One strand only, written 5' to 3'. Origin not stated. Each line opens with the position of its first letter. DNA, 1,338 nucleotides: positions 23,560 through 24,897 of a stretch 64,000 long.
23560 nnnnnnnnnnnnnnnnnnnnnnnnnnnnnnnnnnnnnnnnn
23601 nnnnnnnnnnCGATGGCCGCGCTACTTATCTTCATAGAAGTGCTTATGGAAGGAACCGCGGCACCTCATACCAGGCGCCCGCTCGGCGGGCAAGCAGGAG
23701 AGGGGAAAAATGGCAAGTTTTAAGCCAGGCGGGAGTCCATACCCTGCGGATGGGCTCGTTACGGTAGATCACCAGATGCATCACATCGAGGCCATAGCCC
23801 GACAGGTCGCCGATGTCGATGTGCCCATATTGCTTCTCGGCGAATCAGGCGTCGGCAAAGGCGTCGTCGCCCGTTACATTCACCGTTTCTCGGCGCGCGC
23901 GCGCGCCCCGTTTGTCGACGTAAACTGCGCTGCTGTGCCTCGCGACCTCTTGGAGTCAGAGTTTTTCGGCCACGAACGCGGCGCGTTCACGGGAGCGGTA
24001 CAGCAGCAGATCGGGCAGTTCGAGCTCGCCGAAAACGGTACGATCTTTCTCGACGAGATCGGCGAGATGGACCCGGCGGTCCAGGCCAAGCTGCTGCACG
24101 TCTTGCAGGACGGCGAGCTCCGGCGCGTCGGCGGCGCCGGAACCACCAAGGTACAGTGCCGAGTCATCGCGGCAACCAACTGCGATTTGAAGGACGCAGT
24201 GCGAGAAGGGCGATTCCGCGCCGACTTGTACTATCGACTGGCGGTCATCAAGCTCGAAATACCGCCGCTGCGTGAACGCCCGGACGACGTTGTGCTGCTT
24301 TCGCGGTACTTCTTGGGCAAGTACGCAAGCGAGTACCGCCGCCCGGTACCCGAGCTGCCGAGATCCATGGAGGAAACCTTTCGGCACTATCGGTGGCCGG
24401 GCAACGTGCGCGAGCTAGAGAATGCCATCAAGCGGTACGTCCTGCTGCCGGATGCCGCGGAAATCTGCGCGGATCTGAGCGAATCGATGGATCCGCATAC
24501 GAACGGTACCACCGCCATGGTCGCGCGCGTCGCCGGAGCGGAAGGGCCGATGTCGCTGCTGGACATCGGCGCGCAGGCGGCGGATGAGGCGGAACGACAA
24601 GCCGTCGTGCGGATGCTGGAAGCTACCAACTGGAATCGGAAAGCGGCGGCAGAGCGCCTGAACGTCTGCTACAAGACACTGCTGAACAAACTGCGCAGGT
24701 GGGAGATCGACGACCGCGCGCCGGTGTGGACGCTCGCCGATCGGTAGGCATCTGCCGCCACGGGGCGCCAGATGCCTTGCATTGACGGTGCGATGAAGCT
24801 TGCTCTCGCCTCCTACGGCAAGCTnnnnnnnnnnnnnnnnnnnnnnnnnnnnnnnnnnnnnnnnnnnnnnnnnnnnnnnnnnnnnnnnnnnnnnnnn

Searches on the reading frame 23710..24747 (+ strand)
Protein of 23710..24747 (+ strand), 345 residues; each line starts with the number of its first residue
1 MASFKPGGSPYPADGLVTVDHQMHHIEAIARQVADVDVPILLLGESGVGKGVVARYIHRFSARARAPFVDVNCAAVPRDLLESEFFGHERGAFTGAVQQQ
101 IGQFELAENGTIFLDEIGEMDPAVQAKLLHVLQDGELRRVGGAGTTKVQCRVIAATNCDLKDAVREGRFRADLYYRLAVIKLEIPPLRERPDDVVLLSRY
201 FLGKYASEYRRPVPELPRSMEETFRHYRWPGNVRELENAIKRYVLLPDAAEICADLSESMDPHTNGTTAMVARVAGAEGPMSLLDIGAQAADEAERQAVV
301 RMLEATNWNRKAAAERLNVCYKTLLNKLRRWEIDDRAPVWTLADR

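Call 5: search_protein_families(library=ncbifam, proteins=[window:23710-24747:+], max_evalue=0.00001)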
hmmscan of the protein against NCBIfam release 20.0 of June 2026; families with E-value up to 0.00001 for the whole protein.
window:23710-24747:+ (345 aa): 26 families (the best 25 are shown)
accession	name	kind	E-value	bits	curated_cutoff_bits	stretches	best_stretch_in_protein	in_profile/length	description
TIGR01817.1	nifA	equivalog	1.3e-99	334.4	528.85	1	14-334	196-530/534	nif-specific transcriptional activator NifA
NF050807.1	TransRegFlbDCaul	equivalog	5.9e-98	328.7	750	1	15-332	119-439/454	sigma-54-dependent transcriptional regulator FlbD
NF041552.1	TF_PrdR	equivalog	4.8e-94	315.7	795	1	22-331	275-576/577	sigma-54 dependent transcriptional regulator PrdR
TIGR02915.1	PEP_resp_reg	equivalog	2.2e-92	310.3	502.6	1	13-333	138-444/445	PEP-CTERM-box response regulator transcription factor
NF003451.0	PRK05022.1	equivalog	3.1e-92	309.9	476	1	17-330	193-507/512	nitric oxide reductase transcriptional regulator NorR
NF008469.0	PRK11361.1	equivalog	2e-89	300.4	714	1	11-334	140-457/461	acetoacetate metabolism transcriptional regulator AtoC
NF038308.1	RNA_repair_RtcR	equivalog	4.7e-88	296.3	650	1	14-325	180-505/530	RNA repair transcriptional activator RtcR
TIGR01818.1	ntrC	equivalog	6.5e-87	292.2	558.6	1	28-329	149-461/463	nitrogen regulation protein NR(I)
TIGR02974.1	phageshock_pspF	equivalog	5.9e-80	269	443.55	1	27-330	12-335/336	phage shock protein operon transcriptional activator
NF041906.1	V4R_TF_MobR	exception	8.1e-79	265.5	999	1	28-327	246-540/544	phenol degradation transcriptional regulator MobR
NF011958.0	PRK15429.1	equivalog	3.5e-78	263.9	830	1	27-337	392-690/692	formate hydrogenlyase transcriptional activator FlhA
TIGR02329.1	propionate_PrpR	equivalog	6.1e-78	262.7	499.2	1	13-329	211-525/526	propionate catabolism operon regulatory protein PrpR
NF008085.0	PRK10820.1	equivalog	6.1e-77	259.4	576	1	16-336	206-515/520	transcriptional regulator TyrR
NF041946.1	LuxO_transreg_Vib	equivalog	1.6e-76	258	800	1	15-332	134-461/463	quorum-sensing sigma-54 dependent transcriptional regulator LuxO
NF049963.1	RespRegFlgRCampy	domain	3.7e-74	250.1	750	1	20-255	140-375/429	fla regulon two-component system response regulator FlgR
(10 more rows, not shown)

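Call 6: search_protein_families(library=pfam, proteins=[window:23710-24747:+], max_evalue=0.00001)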
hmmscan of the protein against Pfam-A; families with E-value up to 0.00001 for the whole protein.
window:23710-24747:+ (345 aa): 7 families
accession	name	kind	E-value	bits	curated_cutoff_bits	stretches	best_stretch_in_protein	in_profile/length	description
PF00158.32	Sigma54_activat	-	2e-67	226.5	20.2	1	18-182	3-167/168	Sigma-54 interaction domain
PF14532.12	Sigma54_activ_2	-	1.1e-20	74.8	25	1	27-187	11-138/138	Sigma-54 interaction domain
PF25601.1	AAA_lid_14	-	7.8e-19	67.7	27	1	188-264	1-78/87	AAA+ ATPase lid domain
PF07728.20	AAA_5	-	4.7e-08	33.6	22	1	39-157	1-122/139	AAA domain (dynein-related subfamily)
PF02954.25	HTH_8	-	1.5e-07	31.5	22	1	293-331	4-42/42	Bacterial regulatory protein, Fis family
PF00004.35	AAA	-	1.4e-06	29.2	21.2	1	40-173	1-127/131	ATPase family associated with various cellular activities (AAA)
PF07724.20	AAA_2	-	2.2e-06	28.3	27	1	40-165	6-132/166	AAA domain (Cdc48 subfamily)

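Call 18: find_homologous_proteins(query=window:23710-24747:+, max_evalue=1e-60)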
Query window:23710-24747:+ (345 aa): 7848 proteins with E <= 1e-60 among 8000 candidates; the best 120 are listed.
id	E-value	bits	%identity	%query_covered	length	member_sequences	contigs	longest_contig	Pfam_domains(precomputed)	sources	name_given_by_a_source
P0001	9.1e-230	780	100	100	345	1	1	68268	PF00158.33,PF07724.21,PF25601.2,PF02954.26,PF00004.36,PF14532.13,PF07728.21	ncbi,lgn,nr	ncbi:MAG: sigma-54-dependent Fis family transcriptional regulator [Candidatus Schekmanbacteria bacte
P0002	4.3e-111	390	57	91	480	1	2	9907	PF00158.33,PF25601.2,PF02954.26,PF14532.13,PF07728.21,PF00072.31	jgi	jgi:two-component system response regulator AtoC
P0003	2.4e-110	387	55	93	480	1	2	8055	PF00158.33,PF25601.2,PF02954.26,PF14532.13,PF07728.21,PF00072.31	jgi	jgi:two-component system, NtrC family, response regulator AtoC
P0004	6.0e-110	386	54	93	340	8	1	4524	PF00158.33,PF25601.2,PF02954.26,PF14532.13,PF07728.21,PF13191.13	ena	-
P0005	6.6e-110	386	55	93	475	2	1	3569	PF00158.33,PF25601.2,PF02954.26,PF14532.13,PF07728.21,PF00072.31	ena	-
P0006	1.0e-109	385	56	93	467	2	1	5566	PF00158.33,PF07724.21,PF25601.2,PF02954.26,PF14532.13,PF07728.21,PF00072.31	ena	-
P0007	1.2e-109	385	56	94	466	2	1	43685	PF00158.33,PF25601.2,PF02954.26,PF14532.13,PF07728.21,PF00072.31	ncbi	-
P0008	1.5e-109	385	54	94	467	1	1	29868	PF00158.33,PF25601.2,PF02954.26,PF00493.30,PF14532.13,PF07728.21,PF00072.31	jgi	jgi:two-component system response regulator AtoC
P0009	2.4e-109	384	53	97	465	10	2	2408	PF00158.33,PF25601.2,PF02954.26,PF14532.13,PF07728.21,PF00072.31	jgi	-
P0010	5.1e-109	383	52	96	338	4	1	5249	PF00158.33,PF07724.21,PF25601.2,PF02954.26,PF07726.18,PF14532.13,PF07728.21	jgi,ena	-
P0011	1.3e-108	381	56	94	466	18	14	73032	PF00158.33,PF25601.2,PF02954.26,PF14532.13,PF07728.21,PF00072.31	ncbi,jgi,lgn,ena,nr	ncbi:MAG: sigma-54 dependent transcriptional regulator [Acidobacteria bacterium]|nr:sigma-54 depende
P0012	1.8e-108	381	56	93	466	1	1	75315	PF00158.33,PF25601.2,PF02954.26,PF14532.13,PF07728.21,PF00072.31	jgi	jgi:two-component system response regulator AtoC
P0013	2.0e-108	381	54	97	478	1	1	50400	PF00158.33,PF25601.2,PF02954.26,PF14532.13,PF07728.21,PF00072.31,PF13191.13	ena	-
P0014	4.2e-108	380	54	93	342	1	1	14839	PF00158.33,PF25601.2,PF02954.26,PF14532.13,PF07728.21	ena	-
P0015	4.9e-108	380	54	96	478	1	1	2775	PF00158.33,PF25601.2,PF02954.26,PF14532.13,PF07728.21,PF00072.31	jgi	jgi:two-component system, NtrC family, response regulator AtoC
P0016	4.9e-108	380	55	94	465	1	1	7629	PF00158.33,PF25601.2,PF02954.26,PF14532.13,PF07728.21,PF00072.31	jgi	jgi:two-component system response regulator AtoC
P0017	7.4e-108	379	57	93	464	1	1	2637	PF00158.33,PF07724.21,PF25601.2,PF02954.26,PF18024.8,PF14532.13,PF07728.21,PF00072.31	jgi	jgi:two-component system response regulator AtoC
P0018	7.5e-108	379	56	96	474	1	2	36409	PF00158.33,PF25601.2,PF02954.26,PF14532.13,PF07728.21,PF00072.31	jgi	jgi:two-component system, NtrC family, response regulator AtoC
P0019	1.0e-107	379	56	93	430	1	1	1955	PF00158.33,PF25601.2,PF02954.26,PF00004.36,PF14532.13,PF07728.21,PF00072.31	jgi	jgi:two-component system response regulator AtoC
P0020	1.1e-107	378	55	93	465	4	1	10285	PF00158.33,PF07724.21,PF25601.2,PF02954.26,PF14532.13,PF07728.21,PF00072.31,PF01078.28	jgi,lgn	jgi:two-component system response regulator AtoC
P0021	1.2e-107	378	56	93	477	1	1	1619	PF00158.33,PF25601.2,PF02954.26,PF14532.13,PF07728.21,PF00072.31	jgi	jgi:two-component system response regulator AtoC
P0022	1.4e-107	378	55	93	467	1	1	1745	PF00158.33,PF25601.2,PF02954.26,PF14532.13,PF07728.21,PF00072.31,PF01078.28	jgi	-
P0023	1.7e-107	378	54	94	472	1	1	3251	PF00158.33,PF07724.21,PF25601.2,PF02954.26,PF14532.13,PF07728.21,PF00072.31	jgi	jgi:DNA-binding NtrC family response regulator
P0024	1.7e-107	378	53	96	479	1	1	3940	PF00158.33,PF07724.21,PF25601.2,PF02954.26,PF14532.13,PF07728.21,PF00072.31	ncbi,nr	ncbi:MAG: sigma-54-dependent Fis family transcriptional regulator [Acidobacteria bacterium]|nr:sigma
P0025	1.8e-107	378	55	92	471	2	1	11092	PF00158.33,PF25601.2,PF02954.26,PF14532.13,PF07728.21,PF00072.31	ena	-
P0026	2.3e-107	377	56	93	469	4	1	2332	PF00158.33,PF25601.2,PF02954.26,PF14532.13,PF07728.21,PF00072.31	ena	-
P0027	4.0e-107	377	56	93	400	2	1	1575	PF00158.33,PF25601.2,PF02954.26,PF00004.36,PF14532.13,PF07728.21,PF00072.31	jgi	jgi:two-component system response regulator AtoC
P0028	4.3e-107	377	54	93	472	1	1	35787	PF00158.33,PF07724.21,PF25601.2,PF02954.26,PF14532.13,PF07728.21,PF00072.31,PF01078.28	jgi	jgi:two-component system response regulator AtoC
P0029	6.7e-107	376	54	94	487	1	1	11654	PF00158.33,PF07724.21,PF25601.2,PF02954.26,PF14532.13,PF07728.21,PF00072.31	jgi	jgi:two-component system response regulator AtoC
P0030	6.8e-107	376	54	95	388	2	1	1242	PF00158.33,PF25601.2,PF02954.26,PF14532.13,PF07728.21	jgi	jgi:two-component system response regulator AtoC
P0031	7.1e-107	376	55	92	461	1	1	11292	PF00158.33,PF07724.21,PF25601.2,PF02954.26,PF14532.13,PF07728.21,PF00072.31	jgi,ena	jgi:two-component system response regulator AtoC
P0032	7.2e-107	376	54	92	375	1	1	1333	PF00158.33,PF07724.21,PF25601.2,PF02954.26,PF00493.30,PF14532.13,PF07728.21,PF01078.28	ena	-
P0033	9.2e-107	375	55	93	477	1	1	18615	PF00158.33,PF25601.2,PF02954.26,PF14532.13,PF07728.21,PF00072.31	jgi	jgi:two-component system response regulator AtoC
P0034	9.8e-107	375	54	97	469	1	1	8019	PF00158.33,PF25601.2,PF02954.26,PF14532.13,PF07728.21,PF00072.31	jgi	jgi:two-component system, NtrC family, response regulator AtoC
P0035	1.0e-106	375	56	93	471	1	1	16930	PF00158.33,PF25601.2,PF02954.26,PF14532.13,PF07728.21,PF00072.31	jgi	jgi:two-component system response regulator AtoC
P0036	1.1e-106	375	52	94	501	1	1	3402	PF00158.33,PF25601.2,PF02954.26,PF14532.13,PF07728.21,PF00072.31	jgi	jgi:two-component system, NtrC family, response regulator AtoC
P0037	1.2e-106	375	53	93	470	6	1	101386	PF00158.33,PF07724.21,PF25601.2,PF02954.26,PF14532.13,PF07728.21,PF00072.31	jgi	jgi:two-component system response regulator AtoC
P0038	1.3e-106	375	54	93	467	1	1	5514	PF00158.33,PF25601.2,PF02954.26,PF14532.13,PF07728.21,PF00072.31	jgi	jgi:two-component system, NtrC family, response regulator AtoC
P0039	1.3e-106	375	55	93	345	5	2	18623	PF00158.33,PF25601.2,PF02954.26,PF14532.13,PF07728.21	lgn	-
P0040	1.7e-106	375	56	92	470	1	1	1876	PF00158.33,PF07724.21,PF25601.2,PF02954.26,PF00493.30,PF14532.13,PF07728.21,PF00072.31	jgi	-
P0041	1.8e-106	374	55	93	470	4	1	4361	PF00158.33,PF07724.21,PF25601.2,PF02954.26,PF00004.36,PF14532.13,PF07728.21,PF00072.31,PF01078.28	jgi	jgi:two-component system response regulator AtoC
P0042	2.2e-106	374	53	93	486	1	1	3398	PF00158.33,PF25601.2,PF02954.26,PF14532.13,PF07728.21,PF00072.31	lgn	-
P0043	2.3e-106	374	55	94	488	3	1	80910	PF00158.33,PF07724.21,PF25601.2,PF02954.26,PF14532.13,PF07728.21,PF00072.31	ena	-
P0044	2.4e-106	374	54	93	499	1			PF00158.33,PF25601.2,PF02954.26,PF14532.13,PF07728.21,PF00072.31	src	-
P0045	2.5e-106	374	54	92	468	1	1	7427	PF00158.33,PF07724.21,PF25601.2,PF02954.26,PF14532.13,PF07728.21,PF00072.31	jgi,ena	-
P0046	5.3e-106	373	53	95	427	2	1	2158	PF00158.33,PF25601.2,PF02954.26,PF14532.13,PF07728.21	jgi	jgi:two-component system response regulator AtoC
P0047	6.0e-106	373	53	95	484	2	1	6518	PF00158.33,PF07724.21,PF25601.2,PF02954.26,PF14532.13,PF07728.21,PF00072.31,PF01078.28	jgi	jgi:two-component system response regulator AtoC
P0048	7.3e-106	372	54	95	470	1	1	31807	PF00158.33,PF25601.2,PF02954.26,PF14532.13,PF00072.31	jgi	jgi:two-component system, NtrC family, response regulator AtoC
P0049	7.3e-106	372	54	93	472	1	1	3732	PF00158.33,PF07724.21,PF25601.2,PF02954.26,PF14532.13,PF07728.21,PF00072.31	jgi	jgi:two-component system response regulator AtoC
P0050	1.3e-105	372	53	92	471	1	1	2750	PF00158.33,PF07724.21,PF25601.2,PF02954.26,PF14532.13,PF07728.21,PF00072.31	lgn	-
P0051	1.7e-105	371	51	96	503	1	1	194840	PF00158.33,PF25601.2,PF02954.26,PF14532.13,PF07728.21,PF00072.31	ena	-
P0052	1.8e-105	371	55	93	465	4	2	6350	PF00158.33,PF25601.2,PF02954.26,PF14532.13,PF07728.21,PF00072.31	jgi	-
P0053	1.8e-105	371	54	92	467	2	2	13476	PF00158.33,PF07724.21,PF25601.2,PF02954.26,PF14532.13,PF07728.21,PF00072.31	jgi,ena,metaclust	metaclust:\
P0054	2.3e-105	371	55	94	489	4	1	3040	PF00158.33,PF25601.2,PF02954.26,PF14532.13,PF07728.21,PF00072.31,PF06490.18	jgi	jgi:two-component system, NtrC family, response regulator AtoC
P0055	2.4e-105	371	54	95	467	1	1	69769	PF00158.33,PF25601.2,PF02954.26,PF14532.13,PF07728.21,PF00072.31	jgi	jgi:two-component system, NtrC family, response regulator AtoC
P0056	2.8e-105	371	54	94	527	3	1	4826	PF00158.33,PF07724.21,PF25601.2,PF02954.26,PF00004.36,PF14532.13,PF07728.21,PF00072.31,PF06490.18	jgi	jgi:two-component system response regulator AtoC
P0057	3.0e-105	370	55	93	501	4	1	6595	PF00158.33,PF07724.21,PF25601.2,PF02954.26,PF14532.13,PF07728.21,PF00072.31,PF06490.18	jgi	jgi:two-component system, NtrC family, response regulator AtoC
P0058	3.3e-105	370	55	92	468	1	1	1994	PF00158.33,PF25601.2,PF02954.26,PF00004.36,PF14532.13,PF07728.21,PF00072.31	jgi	jgi:DNA-binding NtrC family response regulator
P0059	3.3e-105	370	54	92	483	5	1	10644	PF00158.33,PF25601.2,PF02954.26,PF14532.13,PF07728.21,PF00072.31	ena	-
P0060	3.3e-105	370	55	92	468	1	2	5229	PF00158.33,PF25601.2,PF02954.26,PF00004.36,PF14532.13,PF07728.21,PF00072.31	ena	-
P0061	3.6e-105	370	54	92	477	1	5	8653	PF00158.33,PF25601.2,PF02954.26,PF14532.13,PF07728.21,PF00072.31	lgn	-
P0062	4.0e-105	370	55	92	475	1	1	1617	PF00158.33,PF07724.21,PF25601.2,PF02954.26,PF14532.13,PF07728.21,PF00072.31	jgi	jgi:two-component system, NtrC family, response regulator AtoC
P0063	4.2e-105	370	54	92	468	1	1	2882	PF00158.33,PF25601.2,PF02954.26,PF00004.36,PF14532.13,PF07728.21,PF00072.31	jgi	jgi:DNA-binding NtrC family response regulator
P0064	4.9e-105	370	55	93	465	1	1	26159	PF00158.33,PF25601.2,PF02954.26,PF14532.13,PF07728.21,PF00072.31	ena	-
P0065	5.5e-105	370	53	93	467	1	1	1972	PF00158.33,PF07724.21,PF25601.2,PF02954.26,PF14532.13,PF07728.21,PF00072.31,PF01078.28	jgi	jgi:two-component system, NtrC family, response regulator AtoC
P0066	6.8e-105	369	54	92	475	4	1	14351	PF00158.33,PF07724.21,PF25601.2,PF02954.26,PF14532.13,PF07728.21,PF00072.31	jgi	-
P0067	6.9e-105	369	56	93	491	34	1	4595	PF00158.33,PF25601.2,PF02954.26,PF14532.13,PF07728.21,PF00072.31,PF06490.18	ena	-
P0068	8.9e-105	369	54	93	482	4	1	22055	PF00158.33,PF07724.21,PF25601.2,PF02954.26,PF14532.13,PF07728.21,PF00072.31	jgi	-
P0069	1.0e-104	369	53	96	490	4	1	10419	PF00158.33,PF25601.2,PF02954.26,PF14532.13,PF07728.21,PF00072.31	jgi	jgi:two-component system response regulator AtoC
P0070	1.1e-104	369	55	92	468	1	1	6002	PF00158.33,PF25601.2,PF02954.26,PF00004.36,PF14532.13,PF07728.21,PF00072.31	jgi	jgi:DNA-binding NtrC family response regulator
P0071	1.2e-104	368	52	96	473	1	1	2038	PF00158.33,PF07724.21,PF25601.2,PF02954.26,PF14532.13,PF07728.21,PF00072.31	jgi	jgi:two-component system response regulator AtoC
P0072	1.2e-104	368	53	93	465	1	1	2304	PF00158.33,PF25601.2,PF02954.26,PF14532.13,PF07728.21,PF00072.31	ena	-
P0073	1.3e-104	368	54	94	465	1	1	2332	PF00158.33,PF07724.21,PF25601.2,PF02954.26,PF14532.13,PF07728.21,PF00072.31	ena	-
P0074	1.3e-104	368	52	93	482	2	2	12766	PF00158.33,PF25601.2,PF02954.26,PF14532.13,PF07728.21,PF00072.31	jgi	-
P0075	1.4e-104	368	54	93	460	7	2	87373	PF00158.33,PF25601.2,PF02954.26,PF14532.13,PF07728.21,PF00072.31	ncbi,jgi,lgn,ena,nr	ncbi:MAG TPA: sigma-54 dependent transcriptional regulator [Bryobacterales bacterium]|jgi:two-compon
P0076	1.6e-104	368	52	93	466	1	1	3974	PF00158.33,PF25601.2,PF02954.26,PF14532.13,PF07728.21,PF00072.31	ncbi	-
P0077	1.6e-104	368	53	94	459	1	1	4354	PF00158.33,PF07724.21,PF25601.2,PF02954.26,PF14532.13,PF07728.21,PF00072.31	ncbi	-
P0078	1.7e-104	368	54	92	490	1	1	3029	PF00158.33,PF25601.2,PF02954.26,PF14532.13,PF07728.21,PF00072.31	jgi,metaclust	metaclust:\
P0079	2.0e-104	368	54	92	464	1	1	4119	PF00158.33,PF07724.21,PF25601.2,PF02954.26,PF14532.13,PF07728.21,PF00072.31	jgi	jgi:DNA-binding NtrC family response regulator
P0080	2.0e-104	368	55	91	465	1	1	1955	PF00158.33,PF25601.2,PF02954.26,PF14532.13,PF07728.21,PF00072.31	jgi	jgi:two-component system response regulator AtoC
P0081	2.0e-104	368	54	92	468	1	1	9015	PF00158.33,PF07724.21,PF25601.2,PF02954.26,PF00004.36,PF14532.13,PF07728.21,PF00072.31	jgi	jgi:two-component system, NtrC family, response regulator AtoC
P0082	2.2e-104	368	53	92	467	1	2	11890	PF00158.33,PF07724.21,PF25601.2,PF02954.26,PF00493.30,PF00004.36,PF14532.13,PF07728.21,PF00072.31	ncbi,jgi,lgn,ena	-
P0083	2.3e-104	368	55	93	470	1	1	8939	PF00158.33,PF25601.2,PF02954.26,PF14532.13,PF07728.21,PF00072.31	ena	-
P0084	2.4e-104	367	53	95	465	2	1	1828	PF00158.33,PF25601.2,PF02954.26,PF00493.30,PF14532.13,PF07728.21,PF00072.31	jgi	jgi:two-component system, NtrC family, response regulator AtoC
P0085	2.6e-104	367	55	93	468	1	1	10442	PF00158.33,PF07724.21,PF25601.2,PF02954.26,PF14532.13,PF07728.21,PF00072.31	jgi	jgi:two-component system response regulator AtoC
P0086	2.7e-104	367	54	92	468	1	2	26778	PF00158.33,PF25601.2,PF02954.26,PF00004.36,PF14532.13,PF07728.21,PF00072.31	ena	-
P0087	2.8e-104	367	54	92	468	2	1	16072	PF00158.33,PF25601.2,PF02954.26,PF00004.36,PF14532.13,PF07728.21,PF00072.31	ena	-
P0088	2.8e-104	367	54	92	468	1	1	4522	PF00158.33,PF25601.2,PF02954.26,PF00004.36,PF14532.13,PF07728.21,PF00072.31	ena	-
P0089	3.3e-104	367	53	93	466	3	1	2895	PF00158.33,PF25601.2,PF02954.26,PF14532.13,PF07728.21,PF00072.31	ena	-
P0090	3.5e-104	367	56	93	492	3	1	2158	PF00158.33,PF25601.2,PF02954.26,PF14532.13,PF07728.21,PF00072.31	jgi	jgi:two-component system response regulator AtoC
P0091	3.8e-104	367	54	92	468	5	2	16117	PF00158.33,PF25601.2,PF02954.26,PF00004.36,PF14532.13,PF07728.21,PF00072.31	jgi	jgi:DNA-binding NtrC family response regulator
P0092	3.9e-104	367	55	92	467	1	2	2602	PF00158.33,PF25601.2,PF02954.26,PF00004.36,PF14532.13,PF07728.21,PF00072.31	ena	-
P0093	4.4e-104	367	54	93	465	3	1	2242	PF00158.33,PF25601.2,PF02954.26,PF14532.13,PF07728.21,PF00072.31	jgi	-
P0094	4.6e-104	367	56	93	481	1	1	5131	PF00158.33,PF25601.2,PF02954.26,PF14532.13,PF07728.21,PF00072.31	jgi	jgi:two-component system, NtrC family, response regulator AtoC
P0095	4.8e-104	366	54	94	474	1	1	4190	PF00158.33,PF25601.2,PF02954.26,PF14532.13,PF07728.21,PF00072.31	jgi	jgi:two-component system response regulator AtoC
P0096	5.2e-104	366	53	95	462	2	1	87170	PF00158.33,PF25601.2,PF02954.26,PF14532.13,PF07728.21,PF00072.31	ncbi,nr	ncbi:MAG TPA: sigma-54 dependent transcriptional regulator [Bryobacteraceae bacterium]|nr:sigma-54 d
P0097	5.7e-104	366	52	94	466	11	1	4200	PF00158.33,PF25601.2,PF02954.26,PF14532.13,PF07728.21,PF00072.31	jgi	-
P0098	7.4e-104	366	54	92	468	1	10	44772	PF00158.33,PF25601.2,PF02954.26,PF00004.36,PF14532.13,PF07728.21,PF00072.31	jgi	jgi:DNA-binding NtrC family response regulator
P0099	7.5e-104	366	54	94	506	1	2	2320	PF00158.33,PF25601.2,PF02954.26,PF14532.13,PF07728.21,PF00072.31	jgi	jgi:two-component system response regulator AtoC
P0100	7.8e-104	366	54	92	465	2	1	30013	PF00158.33,PF25601.2,PF02954.26,PF14532.13,PF07728.21,PF00072.31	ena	-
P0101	8.6e-104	366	53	95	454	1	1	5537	PF00158.33,PF25601.2,PF02954.26,PF14532.13,PF07728.21,PF00072.31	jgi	jgi:two-component system response regulator AtoC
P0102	1.0e-103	365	54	93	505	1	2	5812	PF00158.33,PF25601.2,PF02954.26,PF14532.13,PF07728.21,PF00072.31,PF06490.18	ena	-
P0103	1.2e-103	365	54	92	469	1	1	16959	PF00158.33,PF07724.21,PF25601.2,PF02954.26,PF00004.36,PF14532.13,PF07728.21,PF00072.31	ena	-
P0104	1.3e-103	365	55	93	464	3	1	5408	PF00158.33,PF25601.2,PF02954.26,PF14532.13,PF07728.21,PF00072.31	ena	-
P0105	1.4e-103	365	53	93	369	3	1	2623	PF00158.33,PF25601.2,PF02954.26,PF14532.13,PF07728.21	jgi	jgi:DNA-binding NtrC family response regulator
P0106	1.5e-103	365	54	93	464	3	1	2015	PF00158.33,PF07724.21,PF25601.2,PF02954.26,PF14532.13,PF07728.21,PF00072.31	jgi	-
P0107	1.5e-103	365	54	94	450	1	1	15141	PF00158.33,PF07724.21,PF25601.2,PF02954.26,PF14532.13,PF07728.21,PF00072.31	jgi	jgi:two-component system response regulator AtoC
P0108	1.9e-103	365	55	94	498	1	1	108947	PF00158.33,PF25601.2,PF02954.26,PF14532.13,PF07728.21,PF00072.31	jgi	jgi:two-component system, NtrC family, response regulator AtoC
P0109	2.0e-103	364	51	97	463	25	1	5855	PF00158.33,PF25601.2,PF02954.26,PF14532.13,PF07728.21,PF00072.31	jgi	-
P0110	2.0e-103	364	54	94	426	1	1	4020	PF00158.33,PF25601.2,PF02954.26,PF14532.13,PF07728.21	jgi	jgi:two-component system response regulator AtoC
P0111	2.1e-103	364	53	96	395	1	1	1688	PF00158.33,PF25601.2,PF02954.26,PF14532.13,PF07728.21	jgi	jgi:two-component system response regulator AtoC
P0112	2.4e-103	364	54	95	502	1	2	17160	PF00158.33,PF07724.21,PF25601.2,PF02954.26,PF14532.13,PF07728.21,PF00072.31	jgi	jgi:two-component system response regulator AtoC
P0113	2.7e-103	364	54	93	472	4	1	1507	PF00158.33,PF25601.2,PF14532.13,PF07728.21,PF00072.31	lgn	-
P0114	3.1e-103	364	55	92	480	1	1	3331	PF00158.33,PF25601.2,PF02954.26,PF14532.13,PF07728.21,PF00072.31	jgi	jgi:two-component system response regulator AtoC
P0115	3.2e-103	364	54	94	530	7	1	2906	PF00158.33,PF07724.21,PF25601.2,PF02954.26,PF14532.13,PF07728.21,PF00072.31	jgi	jgi:two-component system response regulator AtoC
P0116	3.4e-103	364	55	93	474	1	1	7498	PF00158.33,PF07724.21,PF25601.2,PF02954.26,PF14532.13,PF07728.21,PF00072.31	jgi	jgi:DNA-binding NtrC family response regulator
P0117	3.4e-103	364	54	93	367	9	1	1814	PF00158.33,PF25601.2,PF02954.26,PF14532.13,PF07728.21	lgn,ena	-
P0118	3.5e-103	364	53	94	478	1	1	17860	PF00158.33,PF25601.2,PF02954.26,PF14532.13,PF07728.21,PF00072.31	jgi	jgi:two-component system, NtrC family, response regulator AtoC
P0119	3.9e-103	363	54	92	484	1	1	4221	PF00158.33,PF25601.2,PF02954.26,PF00004.36,PF14532.13,PF07728.21,PF00072.31,PF06490.18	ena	-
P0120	4.2e-103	363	52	93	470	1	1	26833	PF00158.33,PF07724.21,PF25601.2,PF02954.26,PF00004.36,PF14532.13,PF07728.21,PF00072.31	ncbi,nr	ncbi:MAG: sigma-54-dependent Fis family transcriptional regulator [Acidobacteria bacterium]|nr:sigma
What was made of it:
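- Tried and rejected: The activator's next-best relative among 5.8 billion proteins is 57% identical (call 18).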
